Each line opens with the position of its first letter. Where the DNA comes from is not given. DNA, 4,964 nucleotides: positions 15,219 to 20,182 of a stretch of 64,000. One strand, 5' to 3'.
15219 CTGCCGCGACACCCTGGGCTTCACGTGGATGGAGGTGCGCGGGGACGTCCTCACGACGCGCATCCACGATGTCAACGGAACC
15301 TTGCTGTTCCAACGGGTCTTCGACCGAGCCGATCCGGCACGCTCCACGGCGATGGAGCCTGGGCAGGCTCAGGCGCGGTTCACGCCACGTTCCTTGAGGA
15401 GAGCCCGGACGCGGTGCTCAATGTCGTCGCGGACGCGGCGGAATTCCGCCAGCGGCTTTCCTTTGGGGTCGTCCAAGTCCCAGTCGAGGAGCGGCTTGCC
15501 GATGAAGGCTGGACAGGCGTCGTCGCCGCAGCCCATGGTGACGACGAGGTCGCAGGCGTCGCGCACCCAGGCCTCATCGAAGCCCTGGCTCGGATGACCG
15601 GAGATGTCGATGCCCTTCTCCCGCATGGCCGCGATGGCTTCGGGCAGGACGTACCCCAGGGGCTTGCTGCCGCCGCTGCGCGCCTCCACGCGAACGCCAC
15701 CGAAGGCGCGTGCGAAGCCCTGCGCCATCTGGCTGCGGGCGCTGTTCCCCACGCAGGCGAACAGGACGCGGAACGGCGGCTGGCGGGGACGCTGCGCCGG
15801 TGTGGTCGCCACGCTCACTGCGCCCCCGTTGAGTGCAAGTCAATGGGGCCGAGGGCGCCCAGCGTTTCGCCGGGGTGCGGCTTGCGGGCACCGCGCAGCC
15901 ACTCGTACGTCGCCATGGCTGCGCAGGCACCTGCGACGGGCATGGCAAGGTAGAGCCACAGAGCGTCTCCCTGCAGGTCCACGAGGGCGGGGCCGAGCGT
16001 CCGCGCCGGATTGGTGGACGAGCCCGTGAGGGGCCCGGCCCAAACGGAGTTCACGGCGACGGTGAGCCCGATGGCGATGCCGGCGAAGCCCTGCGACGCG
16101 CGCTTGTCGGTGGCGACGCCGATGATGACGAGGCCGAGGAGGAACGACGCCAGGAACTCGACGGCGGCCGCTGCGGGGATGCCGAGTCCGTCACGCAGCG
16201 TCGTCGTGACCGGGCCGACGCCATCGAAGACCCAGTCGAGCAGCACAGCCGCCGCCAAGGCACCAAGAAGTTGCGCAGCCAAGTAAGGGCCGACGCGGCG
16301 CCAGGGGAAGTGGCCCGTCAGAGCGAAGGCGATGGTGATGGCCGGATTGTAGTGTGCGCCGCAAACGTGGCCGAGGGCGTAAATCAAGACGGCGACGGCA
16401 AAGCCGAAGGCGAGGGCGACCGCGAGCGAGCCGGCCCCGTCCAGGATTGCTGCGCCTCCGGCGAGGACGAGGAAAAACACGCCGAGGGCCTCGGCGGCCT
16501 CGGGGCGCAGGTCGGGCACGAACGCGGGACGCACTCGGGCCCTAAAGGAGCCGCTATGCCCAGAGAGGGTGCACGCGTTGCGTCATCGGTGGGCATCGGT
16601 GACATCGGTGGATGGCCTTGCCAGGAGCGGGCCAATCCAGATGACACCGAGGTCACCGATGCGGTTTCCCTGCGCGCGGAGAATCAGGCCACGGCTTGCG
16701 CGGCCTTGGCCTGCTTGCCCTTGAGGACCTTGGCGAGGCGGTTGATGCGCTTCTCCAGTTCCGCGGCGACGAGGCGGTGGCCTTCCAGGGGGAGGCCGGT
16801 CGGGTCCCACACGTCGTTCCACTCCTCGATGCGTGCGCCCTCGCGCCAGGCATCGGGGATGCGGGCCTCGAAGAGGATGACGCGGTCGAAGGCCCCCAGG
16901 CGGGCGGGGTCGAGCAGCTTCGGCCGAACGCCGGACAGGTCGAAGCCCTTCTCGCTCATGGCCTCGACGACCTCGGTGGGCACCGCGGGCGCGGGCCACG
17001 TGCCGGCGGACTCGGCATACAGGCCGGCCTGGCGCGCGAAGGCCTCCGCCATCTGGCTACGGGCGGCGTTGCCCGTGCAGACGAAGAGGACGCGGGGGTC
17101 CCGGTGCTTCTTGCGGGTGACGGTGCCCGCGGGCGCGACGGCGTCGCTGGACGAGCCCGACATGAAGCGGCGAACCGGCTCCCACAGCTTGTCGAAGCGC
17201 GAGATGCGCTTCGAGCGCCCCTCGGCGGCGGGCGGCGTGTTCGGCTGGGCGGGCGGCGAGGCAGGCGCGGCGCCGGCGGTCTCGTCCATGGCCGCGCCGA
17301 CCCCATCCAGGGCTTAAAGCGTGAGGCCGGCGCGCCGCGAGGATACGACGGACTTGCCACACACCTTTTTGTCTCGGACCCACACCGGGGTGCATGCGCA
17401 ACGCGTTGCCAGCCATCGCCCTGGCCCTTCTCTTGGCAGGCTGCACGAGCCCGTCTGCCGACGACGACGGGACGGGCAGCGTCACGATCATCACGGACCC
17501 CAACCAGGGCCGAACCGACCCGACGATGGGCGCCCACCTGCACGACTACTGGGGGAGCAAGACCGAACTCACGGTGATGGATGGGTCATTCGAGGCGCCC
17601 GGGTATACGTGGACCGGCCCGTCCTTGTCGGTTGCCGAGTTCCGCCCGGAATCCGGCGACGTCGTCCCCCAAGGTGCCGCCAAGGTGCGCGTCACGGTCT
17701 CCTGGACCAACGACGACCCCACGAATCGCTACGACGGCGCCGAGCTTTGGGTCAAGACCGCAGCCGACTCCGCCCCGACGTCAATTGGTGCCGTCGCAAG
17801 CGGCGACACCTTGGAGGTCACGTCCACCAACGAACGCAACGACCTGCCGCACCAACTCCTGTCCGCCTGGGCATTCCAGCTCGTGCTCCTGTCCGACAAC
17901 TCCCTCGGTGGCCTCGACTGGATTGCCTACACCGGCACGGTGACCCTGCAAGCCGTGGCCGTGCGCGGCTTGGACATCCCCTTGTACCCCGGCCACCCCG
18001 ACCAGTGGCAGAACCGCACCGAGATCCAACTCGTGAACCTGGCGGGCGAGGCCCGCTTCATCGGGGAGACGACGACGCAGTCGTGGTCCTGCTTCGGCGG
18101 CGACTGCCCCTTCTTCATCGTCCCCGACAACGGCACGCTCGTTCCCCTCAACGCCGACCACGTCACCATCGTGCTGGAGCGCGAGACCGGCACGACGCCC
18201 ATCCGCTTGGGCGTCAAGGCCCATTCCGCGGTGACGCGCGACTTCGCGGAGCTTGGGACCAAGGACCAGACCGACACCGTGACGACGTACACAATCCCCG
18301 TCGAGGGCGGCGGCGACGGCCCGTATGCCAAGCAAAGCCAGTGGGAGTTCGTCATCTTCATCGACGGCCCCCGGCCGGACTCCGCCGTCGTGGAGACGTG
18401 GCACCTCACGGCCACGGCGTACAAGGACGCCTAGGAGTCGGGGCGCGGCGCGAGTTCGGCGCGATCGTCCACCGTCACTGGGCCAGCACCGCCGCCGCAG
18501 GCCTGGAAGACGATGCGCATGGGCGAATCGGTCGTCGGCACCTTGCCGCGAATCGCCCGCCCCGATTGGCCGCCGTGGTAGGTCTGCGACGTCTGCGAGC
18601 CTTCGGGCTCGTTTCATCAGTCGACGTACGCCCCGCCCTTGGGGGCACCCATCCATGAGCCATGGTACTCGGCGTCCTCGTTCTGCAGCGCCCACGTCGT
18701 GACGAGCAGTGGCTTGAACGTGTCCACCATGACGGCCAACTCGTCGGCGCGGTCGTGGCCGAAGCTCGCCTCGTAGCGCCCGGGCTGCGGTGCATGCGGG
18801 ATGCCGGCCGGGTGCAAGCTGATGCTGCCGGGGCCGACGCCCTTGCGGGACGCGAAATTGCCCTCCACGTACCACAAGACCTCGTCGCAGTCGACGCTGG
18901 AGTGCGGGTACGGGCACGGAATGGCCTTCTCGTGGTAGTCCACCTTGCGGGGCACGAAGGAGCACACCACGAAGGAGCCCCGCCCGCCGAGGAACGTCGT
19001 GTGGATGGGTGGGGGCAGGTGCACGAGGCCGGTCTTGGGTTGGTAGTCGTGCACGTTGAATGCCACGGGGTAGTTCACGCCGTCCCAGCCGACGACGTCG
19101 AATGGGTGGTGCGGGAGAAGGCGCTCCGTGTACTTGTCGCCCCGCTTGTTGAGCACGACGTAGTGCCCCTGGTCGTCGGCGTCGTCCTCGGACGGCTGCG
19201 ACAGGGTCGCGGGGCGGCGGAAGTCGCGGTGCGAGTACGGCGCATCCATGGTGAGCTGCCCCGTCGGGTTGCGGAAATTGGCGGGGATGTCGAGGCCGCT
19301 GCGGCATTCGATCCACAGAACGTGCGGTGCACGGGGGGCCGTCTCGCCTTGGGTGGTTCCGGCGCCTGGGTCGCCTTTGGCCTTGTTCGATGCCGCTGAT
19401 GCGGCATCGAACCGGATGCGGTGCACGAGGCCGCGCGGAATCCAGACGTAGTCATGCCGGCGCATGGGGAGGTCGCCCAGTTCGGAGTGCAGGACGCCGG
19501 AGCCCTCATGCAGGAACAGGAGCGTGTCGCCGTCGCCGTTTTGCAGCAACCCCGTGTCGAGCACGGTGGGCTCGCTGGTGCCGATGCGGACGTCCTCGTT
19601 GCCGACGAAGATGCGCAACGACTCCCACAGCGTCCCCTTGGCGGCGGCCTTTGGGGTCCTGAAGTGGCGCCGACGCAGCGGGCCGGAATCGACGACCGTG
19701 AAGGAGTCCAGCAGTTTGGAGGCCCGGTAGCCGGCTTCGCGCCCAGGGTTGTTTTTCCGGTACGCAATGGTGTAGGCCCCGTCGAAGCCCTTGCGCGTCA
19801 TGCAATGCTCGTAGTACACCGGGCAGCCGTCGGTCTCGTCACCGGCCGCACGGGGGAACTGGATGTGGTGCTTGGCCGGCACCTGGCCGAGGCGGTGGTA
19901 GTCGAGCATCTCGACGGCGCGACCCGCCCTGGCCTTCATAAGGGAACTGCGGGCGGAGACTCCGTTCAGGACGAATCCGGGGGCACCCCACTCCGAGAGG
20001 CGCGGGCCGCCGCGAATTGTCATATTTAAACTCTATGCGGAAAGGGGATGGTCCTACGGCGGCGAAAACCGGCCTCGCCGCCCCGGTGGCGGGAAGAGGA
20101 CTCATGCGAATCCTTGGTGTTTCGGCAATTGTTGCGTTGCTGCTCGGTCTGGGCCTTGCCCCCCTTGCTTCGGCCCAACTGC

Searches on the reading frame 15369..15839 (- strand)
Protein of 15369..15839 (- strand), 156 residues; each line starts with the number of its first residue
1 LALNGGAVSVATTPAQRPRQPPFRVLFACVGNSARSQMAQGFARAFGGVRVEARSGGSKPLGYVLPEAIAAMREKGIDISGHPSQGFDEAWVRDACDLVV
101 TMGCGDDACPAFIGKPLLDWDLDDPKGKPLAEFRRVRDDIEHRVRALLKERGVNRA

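Call 63: search_protein_families(library=pfam, proteins=[window:15369-15839:-], max_evalue=0.00001)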
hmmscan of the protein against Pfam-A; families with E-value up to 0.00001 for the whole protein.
window:15369-15839:- (156 aa): 1 family
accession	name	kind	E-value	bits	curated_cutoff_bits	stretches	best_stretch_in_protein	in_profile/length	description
PF01451.26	LMWPc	-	1.3e-19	71.3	23.2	1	25-148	1-144/144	Low molecular weight phosphotyrosine protein phosphatase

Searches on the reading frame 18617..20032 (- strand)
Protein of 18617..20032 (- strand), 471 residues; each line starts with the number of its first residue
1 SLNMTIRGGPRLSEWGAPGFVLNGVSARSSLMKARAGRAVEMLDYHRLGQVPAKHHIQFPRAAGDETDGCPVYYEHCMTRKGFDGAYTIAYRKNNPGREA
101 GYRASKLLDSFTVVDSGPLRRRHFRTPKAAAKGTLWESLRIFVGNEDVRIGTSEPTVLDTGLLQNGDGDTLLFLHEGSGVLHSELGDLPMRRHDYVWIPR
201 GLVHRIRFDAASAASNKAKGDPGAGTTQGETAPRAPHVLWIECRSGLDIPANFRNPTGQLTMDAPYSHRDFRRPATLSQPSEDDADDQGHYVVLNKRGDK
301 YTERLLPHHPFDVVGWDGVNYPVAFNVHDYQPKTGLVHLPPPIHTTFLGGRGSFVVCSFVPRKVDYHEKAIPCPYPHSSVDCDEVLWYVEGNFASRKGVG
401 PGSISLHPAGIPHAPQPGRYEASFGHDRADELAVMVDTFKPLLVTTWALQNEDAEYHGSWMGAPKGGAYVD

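Call 63: search_protein_families(library=pfam, proteins=[window:18617-20032:-], max_evalue=0.00001)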
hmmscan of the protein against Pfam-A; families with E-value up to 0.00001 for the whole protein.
window:18617-20032:- (471 aa): 1 family
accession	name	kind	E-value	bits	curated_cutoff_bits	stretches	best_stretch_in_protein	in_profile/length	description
PF20510.4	HgmA_N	-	5.9e-07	29.5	20.2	0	268-326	219-272/273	Homogentisate 1,2-dioxygenase N-terminal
